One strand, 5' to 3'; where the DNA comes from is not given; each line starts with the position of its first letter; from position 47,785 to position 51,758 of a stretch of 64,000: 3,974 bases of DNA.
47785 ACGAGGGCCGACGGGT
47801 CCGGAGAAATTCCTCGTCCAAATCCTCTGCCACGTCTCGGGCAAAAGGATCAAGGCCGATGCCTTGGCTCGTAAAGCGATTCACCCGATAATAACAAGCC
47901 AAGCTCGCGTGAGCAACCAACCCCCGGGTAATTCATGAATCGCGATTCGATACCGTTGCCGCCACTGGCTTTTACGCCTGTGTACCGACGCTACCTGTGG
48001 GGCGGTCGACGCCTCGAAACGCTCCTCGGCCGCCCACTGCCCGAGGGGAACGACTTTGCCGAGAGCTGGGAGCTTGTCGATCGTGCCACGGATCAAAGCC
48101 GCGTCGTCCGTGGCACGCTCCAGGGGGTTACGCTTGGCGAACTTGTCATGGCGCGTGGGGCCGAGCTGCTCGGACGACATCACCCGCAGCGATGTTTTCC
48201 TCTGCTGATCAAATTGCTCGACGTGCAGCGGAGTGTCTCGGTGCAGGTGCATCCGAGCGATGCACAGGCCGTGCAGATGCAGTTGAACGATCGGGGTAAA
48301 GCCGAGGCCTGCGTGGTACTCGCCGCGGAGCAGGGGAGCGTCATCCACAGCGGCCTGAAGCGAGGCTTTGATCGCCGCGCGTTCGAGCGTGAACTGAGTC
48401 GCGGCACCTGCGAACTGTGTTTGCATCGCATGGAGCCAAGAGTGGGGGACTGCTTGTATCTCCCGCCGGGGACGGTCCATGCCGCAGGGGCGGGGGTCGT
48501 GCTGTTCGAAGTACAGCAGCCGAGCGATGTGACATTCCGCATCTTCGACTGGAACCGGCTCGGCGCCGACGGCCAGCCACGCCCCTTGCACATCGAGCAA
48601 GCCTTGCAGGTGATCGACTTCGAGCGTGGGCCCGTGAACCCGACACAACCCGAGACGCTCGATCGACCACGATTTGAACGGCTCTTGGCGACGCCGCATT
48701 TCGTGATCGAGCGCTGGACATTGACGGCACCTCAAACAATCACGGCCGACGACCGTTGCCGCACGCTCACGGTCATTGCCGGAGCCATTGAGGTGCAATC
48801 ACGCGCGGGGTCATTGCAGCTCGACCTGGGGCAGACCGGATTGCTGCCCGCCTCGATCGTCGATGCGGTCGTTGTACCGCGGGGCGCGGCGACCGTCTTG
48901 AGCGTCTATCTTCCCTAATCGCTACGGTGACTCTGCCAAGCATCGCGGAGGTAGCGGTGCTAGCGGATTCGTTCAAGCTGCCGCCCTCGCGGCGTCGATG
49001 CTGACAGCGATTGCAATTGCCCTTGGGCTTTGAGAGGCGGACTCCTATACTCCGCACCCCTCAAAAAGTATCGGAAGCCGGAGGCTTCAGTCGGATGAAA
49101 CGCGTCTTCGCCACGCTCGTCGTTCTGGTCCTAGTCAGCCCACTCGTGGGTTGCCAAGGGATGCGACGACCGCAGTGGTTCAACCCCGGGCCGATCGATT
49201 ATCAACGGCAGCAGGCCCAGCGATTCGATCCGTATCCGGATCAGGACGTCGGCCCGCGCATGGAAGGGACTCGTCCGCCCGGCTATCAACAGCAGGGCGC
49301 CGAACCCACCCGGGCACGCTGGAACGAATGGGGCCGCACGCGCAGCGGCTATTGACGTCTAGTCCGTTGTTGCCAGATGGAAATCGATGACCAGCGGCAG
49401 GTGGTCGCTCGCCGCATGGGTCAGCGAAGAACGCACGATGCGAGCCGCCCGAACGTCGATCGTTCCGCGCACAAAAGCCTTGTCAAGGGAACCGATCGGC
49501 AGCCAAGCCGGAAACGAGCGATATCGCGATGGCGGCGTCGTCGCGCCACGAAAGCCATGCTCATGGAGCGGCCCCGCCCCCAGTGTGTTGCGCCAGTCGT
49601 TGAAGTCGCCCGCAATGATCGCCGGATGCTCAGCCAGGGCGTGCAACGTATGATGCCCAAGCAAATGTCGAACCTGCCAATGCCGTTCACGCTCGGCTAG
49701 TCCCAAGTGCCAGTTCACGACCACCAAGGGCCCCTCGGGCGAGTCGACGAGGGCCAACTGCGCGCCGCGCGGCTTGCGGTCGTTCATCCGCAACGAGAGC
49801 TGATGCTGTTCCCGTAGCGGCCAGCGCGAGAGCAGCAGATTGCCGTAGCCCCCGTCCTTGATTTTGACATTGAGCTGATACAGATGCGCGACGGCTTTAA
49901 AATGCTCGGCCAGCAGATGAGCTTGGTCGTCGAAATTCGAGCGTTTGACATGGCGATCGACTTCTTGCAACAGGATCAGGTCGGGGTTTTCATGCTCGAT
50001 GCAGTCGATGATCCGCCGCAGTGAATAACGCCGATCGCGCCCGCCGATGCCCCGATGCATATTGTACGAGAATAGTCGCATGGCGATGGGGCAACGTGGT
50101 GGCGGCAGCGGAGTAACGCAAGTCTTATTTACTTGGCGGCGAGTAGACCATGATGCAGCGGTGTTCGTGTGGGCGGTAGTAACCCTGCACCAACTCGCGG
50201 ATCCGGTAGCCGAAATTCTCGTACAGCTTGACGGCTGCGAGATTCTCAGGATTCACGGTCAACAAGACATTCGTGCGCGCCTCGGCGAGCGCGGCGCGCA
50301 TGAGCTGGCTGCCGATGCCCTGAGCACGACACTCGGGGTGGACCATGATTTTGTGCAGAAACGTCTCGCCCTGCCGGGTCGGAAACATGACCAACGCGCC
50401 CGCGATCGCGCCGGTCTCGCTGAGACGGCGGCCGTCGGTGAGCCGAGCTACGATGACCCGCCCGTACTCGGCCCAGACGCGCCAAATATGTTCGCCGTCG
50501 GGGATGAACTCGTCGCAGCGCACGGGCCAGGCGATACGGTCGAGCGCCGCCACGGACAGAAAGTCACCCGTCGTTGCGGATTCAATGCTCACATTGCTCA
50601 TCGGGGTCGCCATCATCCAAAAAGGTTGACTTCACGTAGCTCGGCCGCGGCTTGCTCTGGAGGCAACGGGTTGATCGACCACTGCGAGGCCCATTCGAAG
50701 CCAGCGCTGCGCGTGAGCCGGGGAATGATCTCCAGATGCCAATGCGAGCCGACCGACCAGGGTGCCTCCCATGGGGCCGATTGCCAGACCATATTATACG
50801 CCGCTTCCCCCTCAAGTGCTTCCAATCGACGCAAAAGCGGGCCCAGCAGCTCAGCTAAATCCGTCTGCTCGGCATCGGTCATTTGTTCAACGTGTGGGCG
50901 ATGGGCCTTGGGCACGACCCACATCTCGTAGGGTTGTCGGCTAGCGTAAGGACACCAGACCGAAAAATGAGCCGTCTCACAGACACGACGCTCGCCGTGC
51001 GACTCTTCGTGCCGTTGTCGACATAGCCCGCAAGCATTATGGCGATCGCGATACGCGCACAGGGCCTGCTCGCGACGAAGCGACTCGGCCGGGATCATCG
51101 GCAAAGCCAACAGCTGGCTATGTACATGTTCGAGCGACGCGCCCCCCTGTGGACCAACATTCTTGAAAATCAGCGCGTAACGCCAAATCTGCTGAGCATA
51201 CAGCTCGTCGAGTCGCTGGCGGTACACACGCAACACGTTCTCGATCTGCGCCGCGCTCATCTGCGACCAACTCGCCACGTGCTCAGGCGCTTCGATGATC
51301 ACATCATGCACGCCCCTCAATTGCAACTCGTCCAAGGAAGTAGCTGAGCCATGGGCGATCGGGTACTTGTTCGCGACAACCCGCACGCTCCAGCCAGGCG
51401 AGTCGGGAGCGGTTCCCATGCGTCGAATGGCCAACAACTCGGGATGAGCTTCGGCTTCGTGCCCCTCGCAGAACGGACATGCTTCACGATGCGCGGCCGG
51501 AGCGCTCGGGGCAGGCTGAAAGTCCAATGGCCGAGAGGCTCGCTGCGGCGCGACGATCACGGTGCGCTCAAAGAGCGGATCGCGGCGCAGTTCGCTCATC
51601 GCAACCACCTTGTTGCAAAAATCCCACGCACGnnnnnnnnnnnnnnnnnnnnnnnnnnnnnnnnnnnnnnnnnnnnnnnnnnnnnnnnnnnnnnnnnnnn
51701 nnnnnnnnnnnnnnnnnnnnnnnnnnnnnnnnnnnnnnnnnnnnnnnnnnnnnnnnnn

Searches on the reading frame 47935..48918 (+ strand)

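Call 3: search_protein_families(library=pfam, proteins=[window:47935-48918:+], max_evalue=0.01)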
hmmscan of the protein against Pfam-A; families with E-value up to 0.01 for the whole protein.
window:47935-48918:+ (327 aa): 2 families
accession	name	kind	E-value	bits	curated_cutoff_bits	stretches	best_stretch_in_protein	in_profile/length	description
PF20511.4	PMI_typeI_cat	-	4.5e-11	43.5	22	1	14-119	5-114/143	Phosphomannose isomerase type I, catalytic domain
PF21621.3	MPI_cupin_dom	-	3.5e-05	24.1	27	1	254-310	9-65/79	Mannose-6-phosphate isomerase, cupin domain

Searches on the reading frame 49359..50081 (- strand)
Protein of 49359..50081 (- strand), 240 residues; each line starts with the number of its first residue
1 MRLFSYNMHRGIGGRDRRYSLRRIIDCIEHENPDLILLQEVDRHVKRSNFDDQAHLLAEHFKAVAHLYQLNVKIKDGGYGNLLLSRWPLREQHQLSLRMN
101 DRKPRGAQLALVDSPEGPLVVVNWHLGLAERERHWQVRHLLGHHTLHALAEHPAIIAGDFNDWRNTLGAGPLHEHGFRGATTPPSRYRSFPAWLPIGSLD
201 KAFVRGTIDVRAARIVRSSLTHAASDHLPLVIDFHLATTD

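Call 3: search_protein_families(library=pfam, proteins=[window:49359-50081:-], max_evalue=0.01)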
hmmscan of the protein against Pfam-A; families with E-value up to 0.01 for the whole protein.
window:49359-50081:- (240 aa): 1 family
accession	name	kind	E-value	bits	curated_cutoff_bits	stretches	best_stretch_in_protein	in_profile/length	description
PF03372.29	Exo_endo_phos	-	2.7e-21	76.7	24.5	1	5-227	2-225/225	Endonuclease/Exonuclease/phosphatase family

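Call 4: search_protein_families(library=ncbifam, proteins=[window:49359-50081:-], max_evalue=0.01)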
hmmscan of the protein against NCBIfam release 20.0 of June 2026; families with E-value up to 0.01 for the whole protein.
window:49359-50081:- (240 aa): 4 families
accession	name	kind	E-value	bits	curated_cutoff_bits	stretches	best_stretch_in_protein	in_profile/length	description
NF003842.0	PRK05421.1-4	equivalog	1.4e-10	41.1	144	1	148-236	173-257/259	endonuclease/exonuclease/phosphatase family protein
NF003840.0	PRK05421.1-2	equivalog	3.5e-06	26.3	163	1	121-237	170-281/282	endonuclease/exonuclease/phosphatase family protein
NF003841.0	PRK05421.1-3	equivalog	0.00022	20.8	223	0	119-165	149-195/261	endonuclease/exonuclease/phosphatase family protein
TIGR00633.1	xth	equivalog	0.00041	19.9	99.05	1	1-161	1-151/255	exodeoxyribonuclease III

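Call 39: search_protein_families(library=padloc, proteins=[window:49359-50081:-], max_evalue=0.001)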
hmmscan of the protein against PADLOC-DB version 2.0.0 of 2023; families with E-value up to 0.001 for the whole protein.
window:49359-50081:- (240 aa): 0 families

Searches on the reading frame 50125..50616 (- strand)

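Call 3: search_protein_families(library=pfam, proteins=[window:50125-50616:-], max_evalue=0.01)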
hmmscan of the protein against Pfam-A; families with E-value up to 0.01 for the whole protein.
window:50125-50616:- (163 aa): 7 families
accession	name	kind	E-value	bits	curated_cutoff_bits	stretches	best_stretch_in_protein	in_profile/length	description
PF00583.31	Acetyltransf_1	-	7.4e-16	58.9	20.7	1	65-137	38-116/116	Acetyltransferase (GNAT) family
PF13508.13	Acetyltransf_7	-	1.2e-13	51.6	27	1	60-138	11-83/84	Acetyltransferase (GNAT) domain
PF13673.13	Acetyltransf_10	-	6.7e-10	39.5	23.6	1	67-138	38-108/128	Acetyltransferase (GNAT) domain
PF08445.16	FR47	-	4.5e-08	33.4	22.1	1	80-140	18-80/86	FR47-like protein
PF13527.13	Acetyltransf_9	-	5.4e-06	26.9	25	1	13-139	4-126/127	Acetyltransferase (GNAT) domain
PF14542.12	Acetyltransf_CG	-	2.1e-05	25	30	1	75-117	14-57/80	GCN5-related N-acetyl-transferase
PF13302.13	Acetyltransf_3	-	0.0095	17.1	25.4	0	66-138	61-138/138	Acetyltransferase (GNAT) domain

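Call 4: search_protein_families(library=ncbifam, proteins=[window:50125-50616:-], max_evalue=0.01)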
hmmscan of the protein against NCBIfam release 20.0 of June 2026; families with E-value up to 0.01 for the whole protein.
window:50125-50616:- (163 aa): 15 families
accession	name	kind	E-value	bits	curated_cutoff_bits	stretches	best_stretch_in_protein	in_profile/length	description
TIGR01575.1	rimI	equivalog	9.6e-14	51.7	86.4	1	79-151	50-126/132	ribosomal protein S18-alanine N-acetyltransferase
TIGR03448.1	mycothiol_MshD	equivalog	3.3e-08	33.2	163.1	1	66-113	54-100/294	mycothiol synthase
NF007807.0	PRK10514.1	equivalog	1.1e-05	25.3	134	1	86-139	72-124/147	acetyltransferase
NF002959.0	PRK03624.1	equivalog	1.7e-05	24.5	124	1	87-143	75-135/147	GNAT family acetyltransferase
NF007025.1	PRK09491.1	equivalog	3.8e-05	23.7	173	1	83-149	61-131/145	ribosomal protein S18-alanine N-acetyltransferase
NF008212.0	PRK10975.1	equivalog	0.00013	21.8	219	1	67-148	146-231/232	dTDP-4-amino-4,6-dideoxy-D-galactose acyltransferase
TIGR03585.1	PseH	equivalog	0.0002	21.5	93.1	1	93-151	85-147/156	UDP-4-amino-4,6-dideoxy-N-acetyl-beta-L-altrosamine N-acetyltransferase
TIGR02406.1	ectoine_EctA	equivalog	0.00027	21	120.6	1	77-138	59-124/157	diaminobutyrate acetyltransferase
NF040503.1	resist_ArsN1a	equivalog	0.00041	20.1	170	1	89-138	81-134/159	arsinothricin resistance N-acetyltransferase ArsN1 family A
NF040501.1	resist_ArsN2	equivalog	0.0006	19.4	125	1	81-137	45-101/133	arsenic resistance N-acetyltransferase ArsN2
NF007853.0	PRK10562.1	equivalog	0.00072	19.8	125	1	83-141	67-124/146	N-acetyltransferase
NF000360.1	sat4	exception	0.0014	18.8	380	1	85-143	97-159/180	streptothricin N-acetyltransferase Sat4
TIGR03103.1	trio_acet_GNAT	equivalog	0.0023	16.5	569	1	85-138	156-213/547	N-acetylglutaminylglutamine synthetase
NF033083.0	AAC_3_I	equivalog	0.0053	16.9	200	1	54-138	49-135/145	AAC(3)-I family aminoglycoside N-acetyltransferase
TIGR02382.1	wecD_rffC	equivalog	0.0061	16.2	195.1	0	81-139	120-182/191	dTDP-4-amino-4,6-dideoxy-D-galactose acyltransferase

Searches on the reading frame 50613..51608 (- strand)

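Call 3: search_protein_families(library=pfam, proteins=[window:50613-51608:-], max_evalue=0.01)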
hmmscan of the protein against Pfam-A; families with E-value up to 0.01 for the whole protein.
window:50613-51608:- (331 aa): 6 families
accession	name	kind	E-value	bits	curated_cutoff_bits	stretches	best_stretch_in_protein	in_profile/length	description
PF01087.27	GalP_UDP_transf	-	1.7e-13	51.9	22.1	1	5-173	12-184/184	Galactose-1-phosphate uridyl transferase, N-terminal domain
PF02744.22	GalP_UDP_tr_C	-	2e-11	44.3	29.2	1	200-302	23-125/165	Galactose-1-phosphate uridyl transferase, C-terminal domain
PF16268.10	DUF4921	-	6.5e-11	42.2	28.5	1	109-321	187-390/425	Domain of unknown function (DUF4921)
PF16285.10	DUF4931_N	-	6.6e-08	33.1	24.1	1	102-169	54-121/124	Domain of unknown function (DUF4931) N-terminal domain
PF01230.28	HIT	-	3.1e-05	25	21.5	0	209-297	9-95/98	HIT domain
PF19327.4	Ap4A_phos_N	-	0.0097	15.9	23.1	0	145-175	136-166/177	Ap4A phosphorylase N-terminal domain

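Call 4: search_protein_families(library=ncbifam, proteins=[window:50613-51608:-], max_evalue=0.01)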
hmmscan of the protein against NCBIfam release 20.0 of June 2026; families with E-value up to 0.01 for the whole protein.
window:50613-51608:- (331 aa): 3 families
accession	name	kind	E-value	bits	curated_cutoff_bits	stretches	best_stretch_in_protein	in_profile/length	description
NF008724.0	PRK11720.1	equivalog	3.6e-35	121.7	448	1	5-327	10-338/348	UDP-glucose--hexose-1-phosphate uridylyltransferase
TIGR00209.1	galT_1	equivalog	3.2e-31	108.6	102.1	1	5-305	11-318/349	galactose-1-phosphate uridylyltransferase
NF052622.1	ATPAdlTfActino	equivalog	0.0033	17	290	1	226-304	72-149/176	ATP adenylyltransferase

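Call 39: search_protein_families(library=padloc, proteins=[window:50613-51608:-], max_evalue=0.001)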
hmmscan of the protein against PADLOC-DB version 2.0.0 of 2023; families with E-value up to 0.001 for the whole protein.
window:50613-51608:- (331 aa): 0 families
